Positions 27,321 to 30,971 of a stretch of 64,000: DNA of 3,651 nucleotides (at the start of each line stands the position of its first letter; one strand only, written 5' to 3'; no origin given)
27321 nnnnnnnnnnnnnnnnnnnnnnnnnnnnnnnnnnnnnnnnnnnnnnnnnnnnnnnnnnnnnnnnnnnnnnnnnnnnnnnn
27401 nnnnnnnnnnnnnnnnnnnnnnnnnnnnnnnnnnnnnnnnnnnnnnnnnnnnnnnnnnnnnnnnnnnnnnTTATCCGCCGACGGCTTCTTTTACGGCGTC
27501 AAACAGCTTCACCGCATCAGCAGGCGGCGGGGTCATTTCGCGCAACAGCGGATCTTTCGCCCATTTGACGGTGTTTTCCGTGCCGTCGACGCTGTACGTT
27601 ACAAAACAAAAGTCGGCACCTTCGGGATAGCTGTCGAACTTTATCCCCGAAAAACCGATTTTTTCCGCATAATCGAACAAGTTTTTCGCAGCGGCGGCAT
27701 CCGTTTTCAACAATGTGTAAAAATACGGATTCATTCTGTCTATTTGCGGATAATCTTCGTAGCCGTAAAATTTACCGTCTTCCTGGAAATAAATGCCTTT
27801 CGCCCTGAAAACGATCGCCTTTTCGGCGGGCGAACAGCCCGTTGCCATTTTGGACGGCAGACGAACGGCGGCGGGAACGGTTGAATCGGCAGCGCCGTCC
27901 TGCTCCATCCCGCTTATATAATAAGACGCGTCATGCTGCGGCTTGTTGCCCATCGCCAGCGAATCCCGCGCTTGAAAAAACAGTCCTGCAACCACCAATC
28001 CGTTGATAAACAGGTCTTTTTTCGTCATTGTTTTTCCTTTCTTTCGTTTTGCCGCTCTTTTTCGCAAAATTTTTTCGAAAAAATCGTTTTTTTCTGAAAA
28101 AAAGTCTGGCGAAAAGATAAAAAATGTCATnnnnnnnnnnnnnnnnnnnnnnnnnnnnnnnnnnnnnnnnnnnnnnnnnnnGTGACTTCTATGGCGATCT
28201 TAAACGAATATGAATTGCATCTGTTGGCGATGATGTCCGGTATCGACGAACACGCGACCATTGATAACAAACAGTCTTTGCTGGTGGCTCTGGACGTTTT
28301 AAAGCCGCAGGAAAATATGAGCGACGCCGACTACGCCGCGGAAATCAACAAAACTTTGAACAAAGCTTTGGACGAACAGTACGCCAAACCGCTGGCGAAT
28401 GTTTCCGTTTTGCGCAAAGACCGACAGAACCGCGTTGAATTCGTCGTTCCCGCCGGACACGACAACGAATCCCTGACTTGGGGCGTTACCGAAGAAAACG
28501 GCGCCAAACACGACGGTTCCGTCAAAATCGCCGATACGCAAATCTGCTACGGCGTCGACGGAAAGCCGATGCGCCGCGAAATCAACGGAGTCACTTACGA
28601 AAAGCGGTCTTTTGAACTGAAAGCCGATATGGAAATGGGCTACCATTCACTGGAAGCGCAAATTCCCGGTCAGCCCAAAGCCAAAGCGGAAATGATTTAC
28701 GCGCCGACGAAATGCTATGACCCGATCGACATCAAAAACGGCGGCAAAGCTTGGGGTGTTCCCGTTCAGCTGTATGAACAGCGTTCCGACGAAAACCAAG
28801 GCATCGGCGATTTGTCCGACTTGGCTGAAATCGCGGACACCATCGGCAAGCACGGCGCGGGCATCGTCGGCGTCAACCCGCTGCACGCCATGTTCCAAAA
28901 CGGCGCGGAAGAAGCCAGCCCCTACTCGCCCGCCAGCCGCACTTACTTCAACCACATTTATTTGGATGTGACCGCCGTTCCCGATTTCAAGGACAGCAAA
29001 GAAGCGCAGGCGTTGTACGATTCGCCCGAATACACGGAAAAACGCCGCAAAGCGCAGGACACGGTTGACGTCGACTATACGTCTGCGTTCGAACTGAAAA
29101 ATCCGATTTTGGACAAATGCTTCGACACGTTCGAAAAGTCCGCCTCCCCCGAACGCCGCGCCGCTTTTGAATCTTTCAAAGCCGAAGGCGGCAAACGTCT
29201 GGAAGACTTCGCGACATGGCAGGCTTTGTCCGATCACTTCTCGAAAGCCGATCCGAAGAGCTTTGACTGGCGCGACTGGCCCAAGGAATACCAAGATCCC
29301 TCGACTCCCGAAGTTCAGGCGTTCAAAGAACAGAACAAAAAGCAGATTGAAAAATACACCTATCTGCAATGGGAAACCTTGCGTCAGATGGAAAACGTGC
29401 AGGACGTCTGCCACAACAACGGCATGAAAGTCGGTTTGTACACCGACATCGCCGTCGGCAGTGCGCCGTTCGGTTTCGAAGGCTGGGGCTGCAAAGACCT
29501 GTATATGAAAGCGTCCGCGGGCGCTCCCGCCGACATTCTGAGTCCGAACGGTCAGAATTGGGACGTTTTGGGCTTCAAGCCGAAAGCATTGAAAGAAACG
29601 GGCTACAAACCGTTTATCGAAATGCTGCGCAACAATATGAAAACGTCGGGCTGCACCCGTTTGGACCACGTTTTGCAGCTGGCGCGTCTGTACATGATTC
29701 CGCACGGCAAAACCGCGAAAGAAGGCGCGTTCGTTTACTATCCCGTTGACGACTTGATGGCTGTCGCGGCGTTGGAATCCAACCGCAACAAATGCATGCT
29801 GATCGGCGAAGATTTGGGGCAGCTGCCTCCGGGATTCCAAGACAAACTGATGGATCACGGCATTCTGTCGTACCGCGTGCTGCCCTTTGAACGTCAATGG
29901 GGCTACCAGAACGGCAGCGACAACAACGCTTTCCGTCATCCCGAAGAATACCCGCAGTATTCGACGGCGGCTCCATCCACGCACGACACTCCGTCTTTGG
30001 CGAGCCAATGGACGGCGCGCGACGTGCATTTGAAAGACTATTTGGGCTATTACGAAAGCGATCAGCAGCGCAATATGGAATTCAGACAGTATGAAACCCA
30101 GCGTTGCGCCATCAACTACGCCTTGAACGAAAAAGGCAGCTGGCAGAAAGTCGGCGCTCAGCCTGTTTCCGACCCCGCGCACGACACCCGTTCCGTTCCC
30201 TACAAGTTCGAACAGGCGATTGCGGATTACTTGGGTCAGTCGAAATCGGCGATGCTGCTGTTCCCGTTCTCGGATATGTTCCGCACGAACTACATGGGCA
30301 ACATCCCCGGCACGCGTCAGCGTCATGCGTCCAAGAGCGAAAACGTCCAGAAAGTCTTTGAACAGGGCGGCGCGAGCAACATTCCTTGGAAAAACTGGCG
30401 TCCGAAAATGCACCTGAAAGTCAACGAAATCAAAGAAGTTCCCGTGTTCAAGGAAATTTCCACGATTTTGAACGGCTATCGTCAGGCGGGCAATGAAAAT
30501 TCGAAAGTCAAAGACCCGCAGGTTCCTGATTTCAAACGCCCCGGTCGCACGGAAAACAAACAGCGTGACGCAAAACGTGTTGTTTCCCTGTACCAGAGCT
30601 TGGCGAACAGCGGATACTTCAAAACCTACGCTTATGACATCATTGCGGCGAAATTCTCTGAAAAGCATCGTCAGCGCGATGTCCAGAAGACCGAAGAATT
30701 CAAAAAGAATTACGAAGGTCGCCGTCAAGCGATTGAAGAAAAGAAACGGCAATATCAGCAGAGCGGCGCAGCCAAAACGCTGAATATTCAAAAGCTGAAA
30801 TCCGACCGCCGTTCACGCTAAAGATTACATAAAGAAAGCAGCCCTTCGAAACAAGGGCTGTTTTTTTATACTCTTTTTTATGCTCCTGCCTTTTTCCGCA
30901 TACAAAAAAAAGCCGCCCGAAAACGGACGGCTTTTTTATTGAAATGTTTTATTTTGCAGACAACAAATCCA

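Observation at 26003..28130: Orphan coiled-coil / TM-hairpin protein wedged between the rplM-rpsI operon and malQ, with a full-length antisense shadow ORF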

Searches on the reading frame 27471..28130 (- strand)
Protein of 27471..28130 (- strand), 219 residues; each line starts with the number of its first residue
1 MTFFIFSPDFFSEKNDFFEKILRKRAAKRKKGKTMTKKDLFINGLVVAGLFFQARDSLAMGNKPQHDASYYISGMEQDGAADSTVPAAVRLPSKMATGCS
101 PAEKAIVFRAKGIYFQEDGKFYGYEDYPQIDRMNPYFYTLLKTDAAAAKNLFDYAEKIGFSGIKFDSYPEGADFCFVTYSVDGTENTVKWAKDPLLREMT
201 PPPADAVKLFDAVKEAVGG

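Call 3: search_protein_families(library=pfam, proteins=[window:27471-28130:-], max_evalue=0.1)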
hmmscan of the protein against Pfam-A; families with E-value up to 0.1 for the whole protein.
window:27471-28130:- (219 aa): 0 families

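Call 4: search_protein_families(library=ncbifam, proteins=[window:27471-28130:-], max_evalue=0.1)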
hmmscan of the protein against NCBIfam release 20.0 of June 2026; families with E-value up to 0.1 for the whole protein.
window:27471-28130:- (219 aa): 0 families

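Call 5: search_protein_families(library=padloc, proteins=[window:27471-28130:-], max_evalue=0.1)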
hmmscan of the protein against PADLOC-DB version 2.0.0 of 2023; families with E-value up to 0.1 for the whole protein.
window:27471-28130:- (219 aa): 0 families

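Call 92: find_homologous_proteins(query=window:27471-28028:-)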
Query window:27471-28028:- (185 aa): 1 proteins with E <= 0.001 among 668 candidates.
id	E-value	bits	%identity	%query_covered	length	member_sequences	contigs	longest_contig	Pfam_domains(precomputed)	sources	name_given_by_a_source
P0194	9.7e-120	415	99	100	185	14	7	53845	-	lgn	-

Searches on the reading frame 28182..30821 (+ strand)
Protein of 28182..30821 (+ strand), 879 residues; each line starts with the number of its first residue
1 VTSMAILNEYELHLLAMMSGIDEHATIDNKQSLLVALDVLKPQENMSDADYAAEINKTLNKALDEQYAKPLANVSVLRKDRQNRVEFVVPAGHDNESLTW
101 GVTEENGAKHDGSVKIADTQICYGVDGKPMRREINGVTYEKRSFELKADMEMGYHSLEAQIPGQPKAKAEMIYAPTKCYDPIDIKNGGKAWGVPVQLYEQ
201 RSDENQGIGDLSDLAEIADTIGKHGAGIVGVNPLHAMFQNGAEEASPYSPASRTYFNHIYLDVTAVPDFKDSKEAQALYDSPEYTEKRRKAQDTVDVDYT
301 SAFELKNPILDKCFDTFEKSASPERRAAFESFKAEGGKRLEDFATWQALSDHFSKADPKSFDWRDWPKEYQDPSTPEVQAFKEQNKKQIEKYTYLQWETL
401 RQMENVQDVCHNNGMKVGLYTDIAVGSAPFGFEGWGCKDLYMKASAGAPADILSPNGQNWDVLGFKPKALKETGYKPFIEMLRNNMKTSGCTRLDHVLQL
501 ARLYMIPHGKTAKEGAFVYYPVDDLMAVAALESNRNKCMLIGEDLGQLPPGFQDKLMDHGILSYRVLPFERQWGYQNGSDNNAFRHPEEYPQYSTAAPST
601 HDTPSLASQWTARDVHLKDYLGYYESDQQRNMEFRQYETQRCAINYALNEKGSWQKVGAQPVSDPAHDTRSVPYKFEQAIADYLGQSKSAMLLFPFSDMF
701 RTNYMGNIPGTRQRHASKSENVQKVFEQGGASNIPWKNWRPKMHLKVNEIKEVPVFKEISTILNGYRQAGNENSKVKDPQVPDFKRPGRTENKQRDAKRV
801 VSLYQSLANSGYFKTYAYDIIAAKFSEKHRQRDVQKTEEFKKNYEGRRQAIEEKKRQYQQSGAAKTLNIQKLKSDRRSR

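Call 3: search_protein_families(library=pfam, proteins=[window:28182-30821:+], max_evalue=0.1)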
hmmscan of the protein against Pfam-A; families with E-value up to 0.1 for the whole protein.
window:28182-30821:+ (879 aa): 3 families
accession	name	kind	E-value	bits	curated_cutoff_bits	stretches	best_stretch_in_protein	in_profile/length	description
PF02446.23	Glyco_hydro_77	-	1.4e-96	324.7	25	1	201-715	7-453/465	4-alpha-glucanotransferase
PF21226.3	MalQ_N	-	9.6e-14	52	24.1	1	71-175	1-91/91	MalQ N-terminal beta sandwich domain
PF07045.17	DUF1330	-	0.056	14.3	23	1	264-298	53-87/94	Domain of unknown function (DUF1330)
